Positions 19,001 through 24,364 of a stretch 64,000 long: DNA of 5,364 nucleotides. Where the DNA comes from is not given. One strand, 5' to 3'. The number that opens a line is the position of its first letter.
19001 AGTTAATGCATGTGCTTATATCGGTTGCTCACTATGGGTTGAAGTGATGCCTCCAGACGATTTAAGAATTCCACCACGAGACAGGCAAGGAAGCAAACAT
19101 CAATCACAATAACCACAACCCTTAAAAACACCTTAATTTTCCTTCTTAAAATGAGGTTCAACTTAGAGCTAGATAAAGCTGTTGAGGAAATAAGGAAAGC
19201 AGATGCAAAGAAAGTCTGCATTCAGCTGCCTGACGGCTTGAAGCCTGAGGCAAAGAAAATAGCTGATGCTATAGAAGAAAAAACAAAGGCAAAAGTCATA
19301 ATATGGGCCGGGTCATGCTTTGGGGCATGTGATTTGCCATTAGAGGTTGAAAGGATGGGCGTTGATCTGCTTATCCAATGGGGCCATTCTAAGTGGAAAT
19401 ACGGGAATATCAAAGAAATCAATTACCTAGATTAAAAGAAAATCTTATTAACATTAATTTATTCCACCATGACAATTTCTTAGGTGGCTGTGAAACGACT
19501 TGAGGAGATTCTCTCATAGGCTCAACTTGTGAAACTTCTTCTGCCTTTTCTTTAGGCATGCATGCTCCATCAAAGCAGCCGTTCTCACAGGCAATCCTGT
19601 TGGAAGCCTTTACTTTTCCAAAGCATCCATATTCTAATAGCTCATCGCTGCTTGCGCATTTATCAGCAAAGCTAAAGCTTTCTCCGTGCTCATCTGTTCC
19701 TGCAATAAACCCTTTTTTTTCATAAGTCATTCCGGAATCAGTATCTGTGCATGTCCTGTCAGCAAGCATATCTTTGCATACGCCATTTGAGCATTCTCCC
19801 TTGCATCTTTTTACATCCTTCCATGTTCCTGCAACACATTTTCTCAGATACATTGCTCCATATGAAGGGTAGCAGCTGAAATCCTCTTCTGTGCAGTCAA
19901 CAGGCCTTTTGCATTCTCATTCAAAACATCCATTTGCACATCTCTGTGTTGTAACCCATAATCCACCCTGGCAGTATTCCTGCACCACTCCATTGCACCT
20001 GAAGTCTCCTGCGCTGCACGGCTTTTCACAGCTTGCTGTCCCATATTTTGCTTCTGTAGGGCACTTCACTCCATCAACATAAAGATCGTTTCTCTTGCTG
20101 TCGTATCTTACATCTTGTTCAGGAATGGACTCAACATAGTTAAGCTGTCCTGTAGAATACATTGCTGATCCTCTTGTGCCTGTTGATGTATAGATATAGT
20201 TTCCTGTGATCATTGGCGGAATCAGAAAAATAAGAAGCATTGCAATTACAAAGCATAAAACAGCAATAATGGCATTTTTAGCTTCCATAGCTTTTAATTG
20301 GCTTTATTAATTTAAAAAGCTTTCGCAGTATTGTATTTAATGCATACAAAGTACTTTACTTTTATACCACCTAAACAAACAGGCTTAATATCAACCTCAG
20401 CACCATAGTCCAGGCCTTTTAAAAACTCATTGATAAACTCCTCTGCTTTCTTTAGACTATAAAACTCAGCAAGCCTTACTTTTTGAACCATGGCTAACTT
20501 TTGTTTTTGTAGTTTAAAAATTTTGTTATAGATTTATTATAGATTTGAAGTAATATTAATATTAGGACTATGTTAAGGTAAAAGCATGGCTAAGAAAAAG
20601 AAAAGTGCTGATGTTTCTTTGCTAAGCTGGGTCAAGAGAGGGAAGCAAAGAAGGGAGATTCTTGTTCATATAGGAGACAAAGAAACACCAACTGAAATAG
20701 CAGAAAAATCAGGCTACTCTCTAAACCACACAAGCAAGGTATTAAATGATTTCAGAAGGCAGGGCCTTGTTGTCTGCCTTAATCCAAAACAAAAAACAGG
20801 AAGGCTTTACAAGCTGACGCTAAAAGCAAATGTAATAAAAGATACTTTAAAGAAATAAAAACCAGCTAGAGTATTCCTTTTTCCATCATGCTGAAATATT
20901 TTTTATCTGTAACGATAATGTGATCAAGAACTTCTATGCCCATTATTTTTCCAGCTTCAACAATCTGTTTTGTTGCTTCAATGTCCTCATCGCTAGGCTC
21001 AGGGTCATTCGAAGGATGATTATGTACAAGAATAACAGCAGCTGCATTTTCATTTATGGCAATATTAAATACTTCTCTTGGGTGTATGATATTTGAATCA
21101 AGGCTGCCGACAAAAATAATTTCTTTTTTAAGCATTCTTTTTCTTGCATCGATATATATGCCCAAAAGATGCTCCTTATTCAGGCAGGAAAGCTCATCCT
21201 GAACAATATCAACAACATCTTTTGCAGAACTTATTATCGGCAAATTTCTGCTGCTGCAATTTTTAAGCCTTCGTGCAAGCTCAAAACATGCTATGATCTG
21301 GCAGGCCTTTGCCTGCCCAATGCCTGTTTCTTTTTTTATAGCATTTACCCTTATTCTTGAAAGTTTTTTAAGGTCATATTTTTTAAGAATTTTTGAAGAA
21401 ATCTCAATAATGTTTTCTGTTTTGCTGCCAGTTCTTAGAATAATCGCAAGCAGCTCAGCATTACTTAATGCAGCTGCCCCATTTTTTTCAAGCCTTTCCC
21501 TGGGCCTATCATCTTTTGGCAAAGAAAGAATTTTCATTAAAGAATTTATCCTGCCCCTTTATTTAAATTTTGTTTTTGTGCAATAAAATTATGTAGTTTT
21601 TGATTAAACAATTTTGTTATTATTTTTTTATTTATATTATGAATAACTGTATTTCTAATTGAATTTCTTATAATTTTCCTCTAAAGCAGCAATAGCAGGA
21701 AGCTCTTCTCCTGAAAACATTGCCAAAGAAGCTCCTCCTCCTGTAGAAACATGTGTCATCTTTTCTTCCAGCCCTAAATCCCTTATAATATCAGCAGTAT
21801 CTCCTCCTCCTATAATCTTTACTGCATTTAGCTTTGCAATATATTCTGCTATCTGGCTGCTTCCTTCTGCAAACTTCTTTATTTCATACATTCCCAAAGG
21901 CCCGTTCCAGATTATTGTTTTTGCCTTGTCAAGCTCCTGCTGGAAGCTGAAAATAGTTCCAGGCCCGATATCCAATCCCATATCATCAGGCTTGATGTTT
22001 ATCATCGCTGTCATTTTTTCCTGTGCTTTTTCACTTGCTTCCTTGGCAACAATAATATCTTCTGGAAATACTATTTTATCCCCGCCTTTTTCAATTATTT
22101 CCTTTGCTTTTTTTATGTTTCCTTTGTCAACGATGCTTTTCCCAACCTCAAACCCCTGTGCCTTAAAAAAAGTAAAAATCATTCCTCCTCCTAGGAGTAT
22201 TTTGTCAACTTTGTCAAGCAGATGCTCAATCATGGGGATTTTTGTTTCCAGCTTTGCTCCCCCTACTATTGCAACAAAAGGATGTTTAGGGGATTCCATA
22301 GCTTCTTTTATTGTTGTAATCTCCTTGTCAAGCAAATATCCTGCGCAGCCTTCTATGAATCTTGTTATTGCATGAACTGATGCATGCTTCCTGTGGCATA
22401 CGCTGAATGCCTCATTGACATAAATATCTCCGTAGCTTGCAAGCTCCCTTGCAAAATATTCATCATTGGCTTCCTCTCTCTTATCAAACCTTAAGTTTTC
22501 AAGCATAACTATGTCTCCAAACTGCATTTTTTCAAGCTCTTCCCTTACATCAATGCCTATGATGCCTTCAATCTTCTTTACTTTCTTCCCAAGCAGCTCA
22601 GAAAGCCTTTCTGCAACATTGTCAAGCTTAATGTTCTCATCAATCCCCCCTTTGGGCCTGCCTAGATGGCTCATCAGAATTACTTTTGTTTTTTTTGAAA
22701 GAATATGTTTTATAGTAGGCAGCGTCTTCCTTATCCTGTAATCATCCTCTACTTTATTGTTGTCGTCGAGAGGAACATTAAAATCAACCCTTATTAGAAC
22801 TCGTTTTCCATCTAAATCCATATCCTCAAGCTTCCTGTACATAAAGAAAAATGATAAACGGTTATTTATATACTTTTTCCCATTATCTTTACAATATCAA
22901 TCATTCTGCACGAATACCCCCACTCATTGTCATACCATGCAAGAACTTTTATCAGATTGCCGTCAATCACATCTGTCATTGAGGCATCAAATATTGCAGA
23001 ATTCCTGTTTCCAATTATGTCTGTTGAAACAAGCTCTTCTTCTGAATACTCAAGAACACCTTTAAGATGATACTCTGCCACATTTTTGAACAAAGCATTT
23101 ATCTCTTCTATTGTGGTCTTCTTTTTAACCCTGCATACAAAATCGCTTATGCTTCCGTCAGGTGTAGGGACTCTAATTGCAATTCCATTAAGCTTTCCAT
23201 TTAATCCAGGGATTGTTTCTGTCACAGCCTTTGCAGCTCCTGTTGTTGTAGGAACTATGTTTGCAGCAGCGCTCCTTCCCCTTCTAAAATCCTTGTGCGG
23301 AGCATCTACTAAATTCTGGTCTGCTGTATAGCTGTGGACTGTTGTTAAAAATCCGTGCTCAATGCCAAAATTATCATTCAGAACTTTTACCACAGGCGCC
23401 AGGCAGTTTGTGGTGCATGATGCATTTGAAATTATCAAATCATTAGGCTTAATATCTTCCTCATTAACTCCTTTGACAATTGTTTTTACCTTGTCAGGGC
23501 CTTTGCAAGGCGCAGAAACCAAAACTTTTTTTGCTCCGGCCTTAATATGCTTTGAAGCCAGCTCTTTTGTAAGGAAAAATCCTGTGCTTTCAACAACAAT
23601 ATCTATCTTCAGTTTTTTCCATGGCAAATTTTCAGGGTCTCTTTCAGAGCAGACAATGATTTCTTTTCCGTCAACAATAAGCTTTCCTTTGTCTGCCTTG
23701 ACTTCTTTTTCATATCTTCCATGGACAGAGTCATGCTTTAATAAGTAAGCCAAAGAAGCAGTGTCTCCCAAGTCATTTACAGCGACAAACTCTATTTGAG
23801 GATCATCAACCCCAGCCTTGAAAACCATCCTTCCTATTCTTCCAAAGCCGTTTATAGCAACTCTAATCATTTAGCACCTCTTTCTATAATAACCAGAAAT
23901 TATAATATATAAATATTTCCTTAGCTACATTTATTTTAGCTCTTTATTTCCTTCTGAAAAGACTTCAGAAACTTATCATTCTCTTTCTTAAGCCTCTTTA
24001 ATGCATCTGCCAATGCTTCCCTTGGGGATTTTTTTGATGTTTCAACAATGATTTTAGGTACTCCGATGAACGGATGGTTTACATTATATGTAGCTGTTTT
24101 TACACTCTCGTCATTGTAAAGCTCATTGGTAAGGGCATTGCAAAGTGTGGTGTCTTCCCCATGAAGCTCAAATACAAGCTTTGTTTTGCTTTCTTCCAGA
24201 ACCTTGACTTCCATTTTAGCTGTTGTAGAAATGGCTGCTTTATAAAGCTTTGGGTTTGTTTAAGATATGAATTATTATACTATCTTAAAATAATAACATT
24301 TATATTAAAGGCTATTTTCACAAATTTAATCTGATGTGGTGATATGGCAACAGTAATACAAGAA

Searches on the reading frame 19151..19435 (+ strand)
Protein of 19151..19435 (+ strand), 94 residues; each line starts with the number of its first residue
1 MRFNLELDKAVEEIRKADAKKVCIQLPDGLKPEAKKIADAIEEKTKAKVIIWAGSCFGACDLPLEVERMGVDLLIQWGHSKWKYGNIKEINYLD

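Call 57: search_protein_families(library=pfam, proteins=[window:19151-19435:+], max_evalue=0.0001)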
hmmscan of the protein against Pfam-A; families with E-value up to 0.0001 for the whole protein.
window:19151-19435:+ (94 aa): 1 family
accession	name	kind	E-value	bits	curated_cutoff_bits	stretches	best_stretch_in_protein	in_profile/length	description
PF01866.22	Diphthamide_syn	-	1.5e-13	51.2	33.2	1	26-83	1-58/302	Putative diphthamide synthesis protein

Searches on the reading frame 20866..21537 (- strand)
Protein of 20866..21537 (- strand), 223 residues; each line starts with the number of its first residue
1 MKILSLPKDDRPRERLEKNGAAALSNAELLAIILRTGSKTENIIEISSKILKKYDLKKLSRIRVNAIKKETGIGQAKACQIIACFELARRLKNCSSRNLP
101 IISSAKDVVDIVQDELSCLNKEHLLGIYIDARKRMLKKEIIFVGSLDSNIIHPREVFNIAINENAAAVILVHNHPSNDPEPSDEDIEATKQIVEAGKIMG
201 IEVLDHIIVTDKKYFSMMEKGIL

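Call 54: search_protein_families(library=pfam, proteins=[window:20866-21537:-], max_evalue=0.001)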
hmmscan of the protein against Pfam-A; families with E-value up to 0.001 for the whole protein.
window:20866-21537:- (223 aa): 2 families
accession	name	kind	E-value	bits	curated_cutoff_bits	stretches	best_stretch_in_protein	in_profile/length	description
PF04002.20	RadC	-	8.8e-44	148.8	22.1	1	102-221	1-120/121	RadC-like JAB domain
PF20582.4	UPF0758_N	-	1e-25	90.1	27.1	1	4-79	2-77/77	UPF0758 N-terminal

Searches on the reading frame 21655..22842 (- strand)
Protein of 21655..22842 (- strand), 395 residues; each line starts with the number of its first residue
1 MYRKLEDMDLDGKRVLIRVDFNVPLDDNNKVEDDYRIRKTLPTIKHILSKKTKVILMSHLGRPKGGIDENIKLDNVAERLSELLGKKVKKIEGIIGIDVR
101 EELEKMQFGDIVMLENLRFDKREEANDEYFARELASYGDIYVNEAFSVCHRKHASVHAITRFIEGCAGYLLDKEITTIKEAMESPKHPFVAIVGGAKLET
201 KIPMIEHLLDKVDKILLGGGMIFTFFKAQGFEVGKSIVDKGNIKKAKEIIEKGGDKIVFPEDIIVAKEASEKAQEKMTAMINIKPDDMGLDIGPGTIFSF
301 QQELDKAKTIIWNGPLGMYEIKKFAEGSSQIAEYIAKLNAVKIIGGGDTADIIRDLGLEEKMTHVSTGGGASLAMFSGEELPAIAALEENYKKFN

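Call 54: search_protein_families(library=pfam, proteins=[window:21655-22842:-], max_evalue=0.001)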
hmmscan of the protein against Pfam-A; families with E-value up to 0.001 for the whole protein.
window:21655-22842:- (395 aa): 1 family
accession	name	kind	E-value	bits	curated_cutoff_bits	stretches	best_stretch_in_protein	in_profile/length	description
PF00162.24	PGK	-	9.1e-146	486.1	27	1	5-379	1-379/379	Phosphoglycerate kinase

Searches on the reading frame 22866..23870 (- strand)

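Call 54: search_protein_families(library=pfam, proteins=[window:22866-23870:-], max_evalue=0.001)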
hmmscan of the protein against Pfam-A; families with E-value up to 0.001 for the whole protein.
window:22866-23870:- (334 aa): 2 families
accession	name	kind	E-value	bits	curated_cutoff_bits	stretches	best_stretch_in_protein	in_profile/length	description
PF02800.25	Gp_dh_C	-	3.6e-66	222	24.4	1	157-313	1-158/158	Glyceraldehyde 3-phosphate dehydrogenase, C-terminal domain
PF00044.30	Gp_dh_N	-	1.1e-39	135.2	31.7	1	2-101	1-100/101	Glyceraldehyde 3-phosphate dehydrogenase, NAD binding domain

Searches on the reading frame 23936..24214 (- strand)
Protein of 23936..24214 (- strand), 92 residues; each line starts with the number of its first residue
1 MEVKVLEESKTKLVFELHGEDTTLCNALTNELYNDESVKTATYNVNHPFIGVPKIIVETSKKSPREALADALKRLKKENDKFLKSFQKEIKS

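Call 54: search_protein_families(library=pfam, proteins=[window:23936-24214:-], max_evalue=0.001)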
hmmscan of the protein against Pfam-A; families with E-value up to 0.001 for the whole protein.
window:23936-24214:- (92 aa): 2 families
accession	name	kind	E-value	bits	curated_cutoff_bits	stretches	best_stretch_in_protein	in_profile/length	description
PF13656.11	RNA_pol_L_2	-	1.5e-19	69.9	27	1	13-84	2-74/75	RNA polymerase Rpb3/Rpb11 dimerisation domain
PF01193.29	RNA_pol_L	-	5.2e-05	23.3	24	1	15-77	2-72/74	RNA polymerase Rpb3/Rpb11 dimerisation domain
